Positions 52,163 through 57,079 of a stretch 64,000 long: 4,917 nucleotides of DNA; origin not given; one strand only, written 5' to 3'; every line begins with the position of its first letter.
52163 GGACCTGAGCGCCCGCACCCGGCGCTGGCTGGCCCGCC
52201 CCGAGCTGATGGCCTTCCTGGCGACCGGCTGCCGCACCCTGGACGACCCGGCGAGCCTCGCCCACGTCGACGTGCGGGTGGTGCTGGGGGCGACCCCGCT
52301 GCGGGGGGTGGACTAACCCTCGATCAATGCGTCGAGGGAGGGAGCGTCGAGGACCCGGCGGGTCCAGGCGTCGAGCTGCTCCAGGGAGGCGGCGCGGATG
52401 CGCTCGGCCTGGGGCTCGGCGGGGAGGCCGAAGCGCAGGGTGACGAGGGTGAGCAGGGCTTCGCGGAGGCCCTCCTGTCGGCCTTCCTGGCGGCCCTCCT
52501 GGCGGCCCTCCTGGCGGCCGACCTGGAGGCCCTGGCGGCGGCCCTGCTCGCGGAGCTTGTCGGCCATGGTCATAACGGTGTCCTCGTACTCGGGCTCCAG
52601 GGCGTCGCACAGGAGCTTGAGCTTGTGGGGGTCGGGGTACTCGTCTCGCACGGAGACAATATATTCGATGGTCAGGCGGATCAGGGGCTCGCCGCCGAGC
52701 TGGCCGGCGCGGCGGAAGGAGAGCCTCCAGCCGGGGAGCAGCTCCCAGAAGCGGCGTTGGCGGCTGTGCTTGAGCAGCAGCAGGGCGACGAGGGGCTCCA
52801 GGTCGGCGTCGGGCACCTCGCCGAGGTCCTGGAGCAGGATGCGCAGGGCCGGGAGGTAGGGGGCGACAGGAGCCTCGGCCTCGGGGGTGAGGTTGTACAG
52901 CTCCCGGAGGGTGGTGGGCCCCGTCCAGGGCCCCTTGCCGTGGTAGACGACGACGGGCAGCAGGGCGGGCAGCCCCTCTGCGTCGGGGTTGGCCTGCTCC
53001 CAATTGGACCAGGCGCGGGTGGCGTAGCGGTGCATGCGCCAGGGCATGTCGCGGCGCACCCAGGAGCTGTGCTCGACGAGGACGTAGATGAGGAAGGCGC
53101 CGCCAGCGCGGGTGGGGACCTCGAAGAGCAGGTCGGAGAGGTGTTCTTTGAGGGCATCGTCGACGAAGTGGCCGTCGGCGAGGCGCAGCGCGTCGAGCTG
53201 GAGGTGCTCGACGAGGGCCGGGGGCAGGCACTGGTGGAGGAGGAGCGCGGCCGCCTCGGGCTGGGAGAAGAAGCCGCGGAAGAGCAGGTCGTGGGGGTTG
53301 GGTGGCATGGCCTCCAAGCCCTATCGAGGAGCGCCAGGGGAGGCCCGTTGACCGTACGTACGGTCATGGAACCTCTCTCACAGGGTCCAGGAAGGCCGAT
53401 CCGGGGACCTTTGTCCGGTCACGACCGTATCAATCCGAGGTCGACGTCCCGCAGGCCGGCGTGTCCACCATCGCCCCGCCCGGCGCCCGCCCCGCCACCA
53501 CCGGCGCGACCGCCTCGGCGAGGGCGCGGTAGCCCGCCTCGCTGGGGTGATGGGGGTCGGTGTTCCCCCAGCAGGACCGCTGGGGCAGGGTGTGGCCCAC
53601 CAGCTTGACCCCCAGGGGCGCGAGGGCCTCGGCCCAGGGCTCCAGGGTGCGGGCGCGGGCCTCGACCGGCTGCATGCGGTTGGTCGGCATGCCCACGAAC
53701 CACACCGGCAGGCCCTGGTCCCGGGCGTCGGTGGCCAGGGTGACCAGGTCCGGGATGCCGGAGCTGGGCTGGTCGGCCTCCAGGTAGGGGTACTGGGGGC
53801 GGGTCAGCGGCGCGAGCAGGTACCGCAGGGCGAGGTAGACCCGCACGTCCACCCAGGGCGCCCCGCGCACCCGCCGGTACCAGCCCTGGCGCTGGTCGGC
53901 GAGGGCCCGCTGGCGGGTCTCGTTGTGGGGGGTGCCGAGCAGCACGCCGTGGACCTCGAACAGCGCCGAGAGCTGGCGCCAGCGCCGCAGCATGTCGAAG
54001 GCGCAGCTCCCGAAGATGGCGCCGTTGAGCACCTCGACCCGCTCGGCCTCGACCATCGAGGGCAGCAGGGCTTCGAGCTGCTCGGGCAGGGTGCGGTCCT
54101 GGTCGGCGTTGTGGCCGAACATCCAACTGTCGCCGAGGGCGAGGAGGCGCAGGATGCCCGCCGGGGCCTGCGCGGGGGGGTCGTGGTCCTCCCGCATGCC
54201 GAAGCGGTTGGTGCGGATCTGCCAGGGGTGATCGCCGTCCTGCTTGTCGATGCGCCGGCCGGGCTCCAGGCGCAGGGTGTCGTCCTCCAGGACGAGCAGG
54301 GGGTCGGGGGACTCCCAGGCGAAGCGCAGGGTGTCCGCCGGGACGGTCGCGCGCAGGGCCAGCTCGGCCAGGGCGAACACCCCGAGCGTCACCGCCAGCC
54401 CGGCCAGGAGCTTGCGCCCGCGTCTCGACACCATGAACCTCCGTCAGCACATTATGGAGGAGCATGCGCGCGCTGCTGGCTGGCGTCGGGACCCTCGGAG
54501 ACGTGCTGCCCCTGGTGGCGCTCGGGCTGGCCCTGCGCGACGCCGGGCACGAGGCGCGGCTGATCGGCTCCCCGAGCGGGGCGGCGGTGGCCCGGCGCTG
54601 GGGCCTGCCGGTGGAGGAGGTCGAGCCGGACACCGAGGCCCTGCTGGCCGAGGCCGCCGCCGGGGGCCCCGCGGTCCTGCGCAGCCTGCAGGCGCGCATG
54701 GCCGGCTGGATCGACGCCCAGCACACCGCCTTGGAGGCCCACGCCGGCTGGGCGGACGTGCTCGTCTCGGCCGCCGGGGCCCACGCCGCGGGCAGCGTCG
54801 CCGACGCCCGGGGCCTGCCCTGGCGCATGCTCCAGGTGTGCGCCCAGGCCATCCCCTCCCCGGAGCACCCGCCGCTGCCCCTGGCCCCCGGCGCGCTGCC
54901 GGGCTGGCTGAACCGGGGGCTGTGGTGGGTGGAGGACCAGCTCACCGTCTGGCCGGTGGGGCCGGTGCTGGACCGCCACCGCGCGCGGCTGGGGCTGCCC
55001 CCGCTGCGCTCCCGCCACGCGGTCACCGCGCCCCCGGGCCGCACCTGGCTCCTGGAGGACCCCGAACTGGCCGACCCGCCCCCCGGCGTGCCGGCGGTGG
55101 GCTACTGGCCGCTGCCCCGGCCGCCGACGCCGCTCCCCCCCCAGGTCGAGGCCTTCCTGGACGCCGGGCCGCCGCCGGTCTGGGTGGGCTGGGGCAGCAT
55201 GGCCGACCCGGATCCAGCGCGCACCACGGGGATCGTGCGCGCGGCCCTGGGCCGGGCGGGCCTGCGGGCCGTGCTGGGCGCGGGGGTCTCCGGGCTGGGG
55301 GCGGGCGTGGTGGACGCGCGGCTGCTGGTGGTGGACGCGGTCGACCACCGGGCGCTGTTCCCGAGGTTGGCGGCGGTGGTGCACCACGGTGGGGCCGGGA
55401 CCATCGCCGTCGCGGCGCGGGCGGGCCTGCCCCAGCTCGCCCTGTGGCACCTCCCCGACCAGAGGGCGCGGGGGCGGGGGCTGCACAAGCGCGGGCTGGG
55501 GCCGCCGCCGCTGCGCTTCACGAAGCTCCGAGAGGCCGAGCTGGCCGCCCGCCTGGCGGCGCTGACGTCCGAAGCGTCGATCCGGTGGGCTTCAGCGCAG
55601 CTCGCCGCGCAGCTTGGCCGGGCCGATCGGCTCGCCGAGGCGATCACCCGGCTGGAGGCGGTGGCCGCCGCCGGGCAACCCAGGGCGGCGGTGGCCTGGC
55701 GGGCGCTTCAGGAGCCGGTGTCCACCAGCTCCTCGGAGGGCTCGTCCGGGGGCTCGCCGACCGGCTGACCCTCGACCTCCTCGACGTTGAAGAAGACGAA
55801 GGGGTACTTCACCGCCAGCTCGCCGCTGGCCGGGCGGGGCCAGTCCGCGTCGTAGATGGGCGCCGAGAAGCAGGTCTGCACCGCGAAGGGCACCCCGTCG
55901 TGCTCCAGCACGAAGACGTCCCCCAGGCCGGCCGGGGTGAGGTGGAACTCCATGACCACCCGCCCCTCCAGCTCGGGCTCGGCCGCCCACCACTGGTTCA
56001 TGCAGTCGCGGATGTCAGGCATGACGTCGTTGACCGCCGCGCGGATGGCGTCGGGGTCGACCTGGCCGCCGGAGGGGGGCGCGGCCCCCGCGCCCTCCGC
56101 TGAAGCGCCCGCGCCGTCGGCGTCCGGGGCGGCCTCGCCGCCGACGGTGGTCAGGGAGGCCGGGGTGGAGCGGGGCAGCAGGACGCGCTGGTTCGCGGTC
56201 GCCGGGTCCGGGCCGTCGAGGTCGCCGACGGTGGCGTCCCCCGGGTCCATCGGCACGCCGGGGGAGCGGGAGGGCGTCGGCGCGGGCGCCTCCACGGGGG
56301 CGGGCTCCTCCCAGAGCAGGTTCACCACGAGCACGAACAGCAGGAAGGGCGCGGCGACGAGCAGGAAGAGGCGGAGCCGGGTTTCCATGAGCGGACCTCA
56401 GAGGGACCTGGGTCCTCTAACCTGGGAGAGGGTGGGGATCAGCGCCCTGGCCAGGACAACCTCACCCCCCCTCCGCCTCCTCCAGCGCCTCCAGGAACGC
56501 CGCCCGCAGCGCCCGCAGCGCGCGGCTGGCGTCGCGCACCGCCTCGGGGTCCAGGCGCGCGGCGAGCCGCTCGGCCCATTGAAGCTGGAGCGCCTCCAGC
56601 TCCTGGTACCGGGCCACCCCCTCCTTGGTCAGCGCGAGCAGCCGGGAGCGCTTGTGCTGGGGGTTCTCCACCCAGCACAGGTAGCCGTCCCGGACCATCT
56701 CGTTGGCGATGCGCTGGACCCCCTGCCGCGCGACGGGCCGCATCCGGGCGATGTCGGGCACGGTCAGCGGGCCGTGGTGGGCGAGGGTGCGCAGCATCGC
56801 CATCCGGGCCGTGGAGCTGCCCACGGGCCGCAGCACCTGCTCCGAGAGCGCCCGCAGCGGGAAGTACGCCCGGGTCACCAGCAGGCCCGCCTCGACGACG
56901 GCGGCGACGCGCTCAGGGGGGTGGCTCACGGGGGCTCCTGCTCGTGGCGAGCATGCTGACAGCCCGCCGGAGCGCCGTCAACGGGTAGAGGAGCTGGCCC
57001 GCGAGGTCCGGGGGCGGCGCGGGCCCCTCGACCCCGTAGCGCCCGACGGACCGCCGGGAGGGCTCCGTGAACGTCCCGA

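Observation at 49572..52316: KAP-family NTPase with N-terminal death-like/effector-associated helical domain next to an Rpn-family nuclease: candidate conflict system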

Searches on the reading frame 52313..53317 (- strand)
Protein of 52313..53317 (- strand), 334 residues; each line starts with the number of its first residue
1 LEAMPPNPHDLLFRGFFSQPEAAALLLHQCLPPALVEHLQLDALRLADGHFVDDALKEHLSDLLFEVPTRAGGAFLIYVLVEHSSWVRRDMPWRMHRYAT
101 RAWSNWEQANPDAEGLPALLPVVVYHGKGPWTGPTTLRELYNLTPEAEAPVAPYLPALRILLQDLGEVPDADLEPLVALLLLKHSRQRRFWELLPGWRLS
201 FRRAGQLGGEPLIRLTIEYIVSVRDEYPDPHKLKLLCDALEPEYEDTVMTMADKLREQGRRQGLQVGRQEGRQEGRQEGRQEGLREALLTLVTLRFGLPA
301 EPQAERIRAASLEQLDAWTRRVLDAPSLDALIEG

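Call 3: search_protein_families(library=pfam, proteins=[window:52313-53317:-], max_evalue=0.01)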
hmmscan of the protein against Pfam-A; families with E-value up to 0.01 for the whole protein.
window:52313-53317:- (334 aa): 3 families
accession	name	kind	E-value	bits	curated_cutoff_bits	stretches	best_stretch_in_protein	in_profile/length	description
PF04754.18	Transposase_31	-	3.7e-41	141.4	21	1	7-196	1-187/203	Putative transposase, YhgA-like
PF14261.11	DUF4351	-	4.7e-05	23.8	25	1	277-331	1-55/59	Domain of unknown function (DUF4351)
PF09811.14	Yae1_N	-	0.0043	17.2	27.5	0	261-283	3-25/39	Essential protein Yae1, N terminal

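Call 4: search_protein_families(library=padloc, proteins=[window:52313-53317:-], max_evalue=0.01)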
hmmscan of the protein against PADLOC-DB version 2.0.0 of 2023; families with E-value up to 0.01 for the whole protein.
window:52313-53317:- (334 aa): 1 family
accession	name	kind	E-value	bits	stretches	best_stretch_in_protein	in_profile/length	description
PDLC01084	C3a178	-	0.0042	15.6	1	243-282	36-74/90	putative invertase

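Call 69: search_protein_families(library=ncbifam, proteins=[window:52313-53317:-], max_evalue=0.001)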
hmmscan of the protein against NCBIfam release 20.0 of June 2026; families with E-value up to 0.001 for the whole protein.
window:52313-53317:- (334 aa): 7 families
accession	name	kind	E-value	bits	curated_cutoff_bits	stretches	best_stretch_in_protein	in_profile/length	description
NF007418.0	PRK09956.1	equivalog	2.2e-22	79.5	583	1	5-278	6-273/308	ISNCY family transposase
NF007361.0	PRK09857.1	equivalog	1.6e-20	73.8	583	1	7-261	8-256/292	recombination-promoting nuclease RpnA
TIGR01784.1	T_den_put_tspse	subfamily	8.4e-14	52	52.1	1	8-285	1-247/273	Rpn family recombination-promoting nuclease/putative transposase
NF004266.1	PRK05687.1-1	equivalog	3.6e-06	26.6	260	1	243-289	41-87/230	flagellar assembly protein FliH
NF004270.2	PRK05687.2-1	equivalog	2.4e-05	24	180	1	253-286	43-85/223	flagellar assembly protein FliH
NF009925.1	PRK13386.1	equivalog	3.5e-05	23.2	192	1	256-286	59-89/228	flagellar assembly protein FliH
NF004267.1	PRK05687.1-3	equivalog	0.00017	20.8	293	1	255-286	71-122/266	flagellar assembly protein FliH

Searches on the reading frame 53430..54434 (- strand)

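Call 3: search_protein_families(library=pfam, proteins=[window:53430-54434:-], max_evalue=0.01)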
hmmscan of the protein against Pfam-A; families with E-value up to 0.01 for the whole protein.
window:53430-54434:- (334 aa): 1 family
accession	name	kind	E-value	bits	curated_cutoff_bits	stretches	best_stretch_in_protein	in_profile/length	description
PF13472.12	Lipase_GDSL_2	-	1.2e-05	26.3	32.9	1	99-304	1-178/178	GDSL-like Lipase/Acylhydrolase family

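Call 4: search_protein_families(library=padloc, proteins=[window:53430-54434:-], max_evalue=0.01)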
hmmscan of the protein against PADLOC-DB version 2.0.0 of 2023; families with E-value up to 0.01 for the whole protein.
window:53430-54434:- (334 aa): 0 families

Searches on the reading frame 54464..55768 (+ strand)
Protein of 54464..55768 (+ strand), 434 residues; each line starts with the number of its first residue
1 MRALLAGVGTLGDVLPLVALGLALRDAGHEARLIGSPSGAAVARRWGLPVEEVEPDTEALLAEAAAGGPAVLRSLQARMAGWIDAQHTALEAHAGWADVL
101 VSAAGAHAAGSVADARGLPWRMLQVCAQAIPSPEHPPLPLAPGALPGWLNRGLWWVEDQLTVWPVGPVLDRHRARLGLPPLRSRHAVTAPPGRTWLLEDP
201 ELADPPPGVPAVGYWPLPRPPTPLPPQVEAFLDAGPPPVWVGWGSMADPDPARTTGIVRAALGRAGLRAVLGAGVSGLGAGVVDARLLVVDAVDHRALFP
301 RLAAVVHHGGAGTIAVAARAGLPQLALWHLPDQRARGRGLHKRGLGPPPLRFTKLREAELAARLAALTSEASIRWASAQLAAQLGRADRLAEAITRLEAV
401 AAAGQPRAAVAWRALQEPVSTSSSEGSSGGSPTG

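Call 3: search_protein_families(library=pfam, proteins=[window:54464-55768:+], max_evalue=0.01)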
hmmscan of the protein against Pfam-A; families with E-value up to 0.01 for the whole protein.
window:54464-55768:+ (434 aa): 2 families
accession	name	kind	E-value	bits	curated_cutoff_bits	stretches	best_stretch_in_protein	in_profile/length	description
PF06722.18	EryCIII-like_C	-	2.1e-13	50.9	31.7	1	289-397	35-142/145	Erythromycin biosynthesis protein CIII-like, C-terminal domain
PF03033.26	Glyco_transf_28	-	1.1e-05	26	26.2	1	4-77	2-79/139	Glycosyltransferase family 28 N-terminal domain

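Call 77: search_protein_families(library=padloc, proteins=[window:54464-55768:+], max_evalue=0.001)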
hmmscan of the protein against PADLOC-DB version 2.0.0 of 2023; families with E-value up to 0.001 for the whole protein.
window:54464-55768:+ (434 aa): 0 families

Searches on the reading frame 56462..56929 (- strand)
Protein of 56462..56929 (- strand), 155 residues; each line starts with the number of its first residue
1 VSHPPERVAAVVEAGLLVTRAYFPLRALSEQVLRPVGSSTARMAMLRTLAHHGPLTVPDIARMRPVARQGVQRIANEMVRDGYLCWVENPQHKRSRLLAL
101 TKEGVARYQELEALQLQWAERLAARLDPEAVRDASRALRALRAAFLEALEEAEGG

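Call 18: search_protein_families(library=pfam, proteins=[window:56462-56929:-], max_evalue=0.001)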
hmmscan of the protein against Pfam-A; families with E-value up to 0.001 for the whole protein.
window:56462-56929:- (155 aa): 1 family
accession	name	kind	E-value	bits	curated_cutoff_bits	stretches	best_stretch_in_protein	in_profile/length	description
PF12802.13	MarR_2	-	1.3e-10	41.8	27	1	42-95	7-61/61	MarR family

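Call 77: search_protein_families(library=padloc, proteins=[window:56462-56929:-], max_evalue=0.001)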
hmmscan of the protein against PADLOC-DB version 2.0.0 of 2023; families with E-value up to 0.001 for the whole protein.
window:56462-56929:- (155 aa): 0 families
